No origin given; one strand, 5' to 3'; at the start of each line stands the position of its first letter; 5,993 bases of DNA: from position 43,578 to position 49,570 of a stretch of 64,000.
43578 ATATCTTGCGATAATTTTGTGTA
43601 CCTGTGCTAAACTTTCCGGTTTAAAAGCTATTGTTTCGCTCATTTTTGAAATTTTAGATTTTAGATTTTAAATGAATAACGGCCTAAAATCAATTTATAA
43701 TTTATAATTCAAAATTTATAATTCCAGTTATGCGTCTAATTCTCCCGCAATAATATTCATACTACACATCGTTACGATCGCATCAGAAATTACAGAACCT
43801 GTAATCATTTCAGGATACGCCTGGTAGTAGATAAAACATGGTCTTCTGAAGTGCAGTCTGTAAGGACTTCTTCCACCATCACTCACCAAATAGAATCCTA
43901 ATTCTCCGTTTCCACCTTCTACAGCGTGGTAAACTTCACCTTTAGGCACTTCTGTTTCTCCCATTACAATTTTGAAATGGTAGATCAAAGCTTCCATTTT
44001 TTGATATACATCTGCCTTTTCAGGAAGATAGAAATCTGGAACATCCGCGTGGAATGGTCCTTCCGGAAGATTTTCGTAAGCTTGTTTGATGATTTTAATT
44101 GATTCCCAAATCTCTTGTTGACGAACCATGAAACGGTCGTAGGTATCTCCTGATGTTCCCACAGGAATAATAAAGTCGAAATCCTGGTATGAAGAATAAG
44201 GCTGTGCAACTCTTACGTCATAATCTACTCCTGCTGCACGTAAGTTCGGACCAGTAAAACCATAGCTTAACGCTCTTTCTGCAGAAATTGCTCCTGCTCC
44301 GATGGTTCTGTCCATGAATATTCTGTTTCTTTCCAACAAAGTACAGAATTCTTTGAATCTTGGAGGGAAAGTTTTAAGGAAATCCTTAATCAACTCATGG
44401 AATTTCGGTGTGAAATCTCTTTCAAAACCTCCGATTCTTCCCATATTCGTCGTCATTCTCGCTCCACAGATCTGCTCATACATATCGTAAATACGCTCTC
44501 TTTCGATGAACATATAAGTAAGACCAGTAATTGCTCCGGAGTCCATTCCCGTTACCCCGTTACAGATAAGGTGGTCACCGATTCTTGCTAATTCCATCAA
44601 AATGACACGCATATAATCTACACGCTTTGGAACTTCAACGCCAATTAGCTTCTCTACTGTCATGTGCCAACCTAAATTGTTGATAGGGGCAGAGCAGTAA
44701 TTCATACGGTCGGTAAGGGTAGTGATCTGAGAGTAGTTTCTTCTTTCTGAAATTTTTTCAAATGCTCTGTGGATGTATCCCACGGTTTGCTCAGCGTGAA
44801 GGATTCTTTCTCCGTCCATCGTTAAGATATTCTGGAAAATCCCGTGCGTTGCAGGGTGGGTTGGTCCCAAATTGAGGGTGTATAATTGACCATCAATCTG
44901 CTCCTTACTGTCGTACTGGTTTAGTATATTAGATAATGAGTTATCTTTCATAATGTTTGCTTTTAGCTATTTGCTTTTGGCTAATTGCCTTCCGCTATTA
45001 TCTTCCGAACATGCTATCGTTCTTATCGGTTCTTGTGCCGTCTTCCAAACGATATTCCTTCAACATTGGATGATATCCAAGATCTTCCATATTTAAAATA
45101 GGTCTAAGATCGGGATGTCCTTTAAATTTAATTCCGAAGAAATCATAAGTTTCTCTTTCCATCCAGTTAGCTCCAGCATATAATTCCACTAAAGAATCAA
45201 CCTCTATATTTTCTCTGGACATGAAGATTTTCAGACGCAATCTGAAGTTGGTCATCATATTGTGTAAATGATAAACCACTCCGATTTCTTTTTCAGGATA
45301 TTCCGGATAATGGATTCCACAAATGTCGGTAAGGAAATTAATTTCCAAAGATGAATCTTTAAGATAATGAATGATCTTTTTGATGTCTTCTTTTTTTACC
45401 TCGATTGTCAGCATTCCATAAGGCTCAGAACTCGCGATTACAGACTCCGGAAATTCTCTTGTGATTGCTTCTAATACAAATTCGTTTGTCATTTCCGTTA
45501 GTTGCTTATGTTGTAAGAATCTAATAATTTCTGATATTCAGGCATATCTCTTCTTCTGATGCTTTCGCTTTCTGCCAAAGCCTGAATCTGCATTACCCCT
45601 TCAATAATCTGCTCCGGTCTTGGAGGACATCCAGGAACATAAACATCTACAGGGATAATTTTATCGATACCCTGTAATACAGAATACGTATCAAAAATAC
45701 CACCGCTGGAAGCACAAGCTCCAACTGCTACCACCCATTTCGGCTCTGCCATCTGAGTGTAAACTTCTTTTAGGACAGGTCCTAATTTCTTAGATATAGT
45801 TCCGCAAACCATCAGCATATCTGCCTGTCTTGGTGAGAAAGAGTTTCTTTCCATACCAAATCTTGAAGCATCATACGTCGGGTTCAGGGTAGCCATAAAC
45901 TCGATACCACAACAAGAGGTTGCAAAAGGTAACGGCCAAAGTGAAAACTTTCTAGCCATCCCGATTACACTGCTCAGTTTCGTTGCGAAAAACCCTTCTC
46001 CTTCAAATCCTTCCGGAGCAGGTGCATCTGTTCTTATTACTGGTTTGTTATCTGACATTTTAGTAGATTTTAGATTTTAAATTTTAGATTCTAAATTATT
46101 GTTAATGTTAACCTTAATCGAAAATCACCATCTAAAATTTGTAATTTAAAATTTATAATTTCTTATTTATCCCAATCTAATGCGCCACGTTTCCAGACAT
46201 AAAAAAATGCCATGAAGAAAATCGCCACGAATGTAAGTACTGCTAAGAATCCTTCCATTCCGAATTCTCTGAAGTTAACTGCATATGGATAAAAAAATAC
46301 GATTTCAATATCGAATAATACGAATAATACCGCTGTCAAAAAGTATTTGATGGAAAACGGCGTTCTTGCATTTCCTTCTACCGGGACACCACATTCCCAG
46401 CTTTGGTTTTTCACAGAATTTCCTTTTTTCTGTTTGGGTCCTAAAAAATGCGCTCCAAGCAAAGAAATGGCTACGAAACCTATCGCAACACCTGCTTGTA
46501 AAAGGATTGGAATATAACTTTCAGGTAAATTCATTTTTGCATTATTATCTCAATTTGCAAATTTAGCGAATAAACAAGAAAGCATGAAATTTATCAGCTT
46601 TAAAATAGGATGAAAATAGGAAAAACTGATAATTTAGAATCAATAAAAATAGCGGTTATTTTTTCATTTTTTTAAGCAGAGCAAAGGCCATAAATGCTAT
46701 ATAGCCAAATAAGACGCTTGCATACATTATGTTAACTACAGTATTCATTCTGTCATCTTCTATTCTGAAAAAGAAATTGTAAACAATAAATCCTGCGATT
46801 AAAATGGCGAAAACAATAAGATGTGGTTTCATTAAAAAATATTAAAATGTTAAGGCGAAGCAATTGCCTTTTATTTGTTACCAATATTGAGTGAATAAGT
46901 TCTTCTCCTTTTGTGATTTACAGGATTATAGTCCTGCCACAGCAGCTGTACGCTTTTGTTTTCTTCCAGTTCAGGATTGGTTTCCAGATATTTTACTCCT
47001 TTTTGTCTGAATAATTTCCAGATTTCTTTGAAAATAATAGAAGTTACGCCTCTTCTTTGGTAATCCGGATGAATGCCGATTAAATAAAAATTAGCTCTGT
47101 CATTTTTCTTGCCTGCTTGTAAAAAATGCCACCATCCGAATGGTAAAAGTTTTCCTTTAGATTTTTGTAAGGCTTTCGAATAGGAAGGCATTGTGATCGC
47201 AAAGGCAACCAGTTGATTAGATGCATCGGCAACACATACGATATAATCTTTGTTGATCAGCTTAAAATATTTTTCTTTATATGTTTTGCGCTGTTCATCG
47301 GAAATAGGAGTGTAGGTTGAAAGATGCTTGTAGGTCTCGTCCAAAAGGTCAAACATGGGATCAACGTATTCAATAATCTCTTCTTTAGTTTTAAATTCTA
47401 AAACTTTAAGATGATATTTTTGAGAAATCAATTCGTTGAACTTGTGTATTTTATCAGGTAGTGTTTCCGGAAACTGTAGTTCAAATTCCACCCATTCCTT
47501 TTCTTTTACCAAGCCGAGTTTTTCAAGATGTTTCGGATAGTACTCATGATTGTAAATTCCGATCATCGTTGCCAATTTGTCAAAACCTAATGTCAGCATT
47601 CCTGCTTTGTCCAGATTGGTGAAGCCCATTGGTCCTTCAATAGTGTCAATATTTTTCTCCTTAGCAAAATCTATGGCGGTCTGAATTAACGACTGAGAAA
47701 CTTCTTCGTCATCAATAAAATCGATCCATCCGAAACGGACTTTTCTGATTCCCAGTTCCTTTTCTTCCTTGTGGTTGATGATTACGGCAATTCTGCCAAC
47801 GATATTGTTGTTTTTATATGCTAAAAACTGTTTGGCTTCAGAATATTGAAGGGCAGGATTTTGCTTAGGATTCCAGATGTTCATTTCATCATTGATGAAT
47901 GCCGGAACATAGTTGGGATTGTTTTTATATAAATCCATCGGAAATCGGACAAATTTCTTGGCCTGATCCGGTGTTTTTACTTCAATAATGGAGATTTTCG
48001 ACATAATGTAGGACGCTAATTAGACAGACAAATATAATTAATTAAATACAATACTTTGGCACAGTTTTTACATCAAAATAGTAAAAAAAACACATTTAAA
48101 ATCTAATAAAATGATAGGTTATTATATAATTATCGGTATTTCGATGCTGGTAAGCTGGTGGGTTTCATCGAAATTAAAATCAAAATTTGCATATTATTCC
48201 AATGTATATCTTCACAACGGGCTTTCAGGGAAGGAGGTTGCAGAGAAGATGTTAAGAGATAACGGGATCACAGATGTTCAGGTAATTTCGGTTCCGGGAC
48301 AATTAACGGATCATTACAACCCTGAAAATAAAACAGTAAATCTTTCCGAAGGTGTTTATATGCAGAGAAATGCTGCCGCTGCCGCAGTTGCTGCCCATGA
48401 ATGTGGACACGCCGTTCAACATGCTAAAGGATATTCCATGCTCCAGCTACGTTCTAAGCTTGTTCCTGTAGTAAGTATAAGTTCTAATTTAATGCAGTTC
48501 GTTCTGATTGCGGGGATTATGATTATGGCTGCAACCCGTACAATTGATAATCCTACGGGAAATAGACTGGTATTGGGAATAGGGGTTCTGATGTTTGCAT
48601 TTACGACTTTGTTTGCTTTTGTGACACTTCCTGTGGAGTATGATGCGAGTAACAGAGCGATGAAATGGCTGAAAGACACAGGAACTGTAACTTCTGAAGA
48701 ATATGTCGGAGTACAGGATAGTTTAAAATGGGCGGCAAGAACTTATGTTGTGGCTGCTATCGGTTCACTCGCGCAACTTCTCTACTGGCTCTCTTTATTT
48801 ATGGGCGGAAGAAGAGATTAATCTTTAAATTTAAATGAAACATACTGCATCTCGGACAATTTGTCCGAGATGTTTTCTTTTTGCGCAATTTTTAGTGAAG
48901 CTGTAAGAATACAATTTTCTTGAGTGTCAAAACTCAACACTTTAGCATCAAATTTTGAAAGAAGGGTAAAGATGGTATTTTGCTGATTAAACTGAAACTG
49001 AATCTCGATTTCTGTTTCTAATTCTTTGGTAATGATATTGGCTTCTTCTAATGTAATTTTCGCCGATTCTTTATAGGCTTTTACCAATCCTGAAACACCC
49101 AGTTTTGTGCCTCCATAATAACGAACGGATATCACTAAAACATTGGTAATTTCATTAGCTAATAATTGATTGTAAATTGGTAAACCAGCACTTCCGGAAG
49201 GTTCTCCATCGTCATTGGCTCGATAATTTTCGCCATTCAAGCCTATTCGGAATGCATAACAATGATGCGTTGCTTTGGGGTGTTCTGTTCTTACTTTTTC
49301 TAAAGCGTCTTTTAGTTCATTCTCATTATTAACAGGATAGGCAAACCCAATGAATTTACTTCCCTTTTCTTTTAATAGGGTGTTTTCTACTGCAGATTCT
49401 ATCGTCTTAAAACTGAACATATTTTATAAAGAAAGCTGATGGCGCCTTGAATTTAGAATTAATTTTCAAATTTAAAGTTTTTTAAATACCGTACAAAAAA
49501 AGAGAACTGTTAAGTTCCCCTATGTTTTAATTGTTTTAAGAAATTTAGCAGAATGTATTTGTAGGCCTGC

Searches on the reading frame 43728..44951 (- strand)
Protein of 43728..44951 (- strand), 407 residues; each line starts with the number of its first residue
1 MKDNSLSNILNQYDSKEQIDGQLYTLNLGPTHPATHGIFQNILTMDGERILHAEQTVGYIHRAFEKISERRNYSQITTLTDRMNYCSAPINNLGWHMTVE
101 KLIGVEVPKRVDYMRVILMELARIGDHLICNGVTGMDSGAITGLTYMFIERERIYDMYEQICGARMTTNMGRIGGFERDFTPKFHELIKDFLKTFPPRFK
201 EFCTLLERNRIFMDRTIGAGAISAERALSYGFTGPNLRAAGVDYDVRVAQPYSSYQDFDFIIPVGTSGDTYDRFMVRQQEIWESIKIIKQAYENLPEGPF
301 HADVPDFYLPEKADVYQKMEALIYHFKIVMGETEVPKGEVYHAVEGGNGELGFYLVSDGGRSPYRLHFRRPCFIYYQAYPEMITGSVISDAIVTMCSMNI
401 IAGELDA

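Call 6: search_protein_families(library=pfam, proteins=[window:43728-44951:-], max_evalue=0.01)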
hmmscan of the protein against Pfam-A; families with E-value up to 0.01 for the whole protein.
window:43728-44951:- (407 aa): 1 family
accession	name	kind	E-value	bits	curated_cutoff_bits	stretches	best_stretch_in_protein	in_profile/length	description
PF00346.24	Complex1_49kDa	-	2.1e-109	365.2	24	1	137-406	1-270/271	Respiratory-chain NADH dehydrogenase, 49 Kd subunit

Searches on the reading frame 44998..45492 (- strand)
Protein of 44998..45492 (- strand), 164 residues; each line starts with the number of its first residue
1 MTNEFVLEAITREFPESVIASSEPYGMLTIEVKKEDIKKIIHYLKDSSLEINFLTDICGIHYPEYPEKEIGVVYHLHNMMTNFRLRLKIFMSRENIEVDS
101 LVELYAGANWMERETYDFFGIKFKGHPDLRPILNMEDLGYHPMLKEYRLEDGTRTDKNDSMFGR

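Call 6: search_protein_families(library=pfam, proteins=[window:44998-45492:-], max_evalue=0.01)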
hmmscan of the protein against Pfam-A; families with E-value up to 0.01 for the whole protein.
window:44998-45492:- (164 aa): 2 families
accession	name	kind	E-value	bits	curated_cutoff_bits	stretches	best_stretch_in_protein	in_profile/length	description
PF00329.25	Complex1_30kDa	-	2.1e-39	135.4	22.5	1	30-151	1-122/124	Respiratory-chain NADH dehydrogenase, 30 Kd subunit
PF09383.16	NIL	-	0.0051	17.1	24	1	22-51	40-71/73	NIL domain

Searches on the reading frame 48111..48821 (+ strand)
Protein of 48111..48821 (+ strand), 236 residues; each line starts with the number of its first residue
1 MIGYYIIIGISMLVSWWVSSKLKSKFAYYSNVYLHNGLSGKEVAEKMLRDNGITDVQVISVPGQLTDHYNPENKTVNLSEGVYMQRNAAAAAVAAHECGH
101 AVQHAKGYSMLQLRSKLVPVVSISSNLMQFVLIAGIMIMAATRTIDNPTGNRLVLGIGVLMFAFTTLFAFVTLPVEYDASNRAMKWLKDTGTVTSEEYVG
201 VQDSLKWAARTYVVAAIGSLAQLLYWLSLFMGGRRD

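Call 43: search_protein_families(library=pfam, proteins=[window:48111-48821:+], max_evalue=0.001)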
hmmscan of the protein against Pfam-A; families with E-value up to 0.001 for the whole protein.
window:48111-48821:+ (236 aa): 2 families
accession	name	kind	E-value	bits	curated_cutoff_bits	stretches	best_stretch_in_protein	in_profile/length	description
PF04298.18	Zn_peptidase_2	-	4e-87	291.8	27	1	4-230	1-217/218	Putative neutral zinc metallopeptidase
PF01435.24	Peptidase_M48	-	0.00038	20.8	20.3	0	72-194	45-158/186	Peptidase family M48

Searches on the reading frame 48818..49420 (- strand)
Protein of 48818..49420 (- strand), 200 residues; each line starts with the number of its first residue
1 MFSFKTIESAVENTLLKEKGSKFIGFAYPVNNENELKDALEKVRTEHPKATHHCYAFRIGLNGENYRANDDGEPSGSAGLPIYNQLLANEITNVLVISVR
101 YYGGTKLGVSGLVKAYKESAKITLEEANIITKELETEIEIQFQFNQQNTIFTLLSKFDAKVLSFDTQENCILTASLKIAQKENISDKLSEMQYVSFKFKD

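Call 43: search_protein_families(library=pfam, proteins=[window:48818-49420:-], max_evalue=0.001)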
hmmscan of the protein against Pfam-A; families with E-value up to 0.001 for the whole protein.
window:48818-49420:- (200 aa): 1 family
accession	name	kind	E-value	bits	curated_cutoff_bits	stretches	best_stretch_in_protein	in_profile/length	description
PF01205.25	UPF0029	-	7.8e-37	126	27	1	19-122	1-105/107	Uncharacterized protein family UPF0029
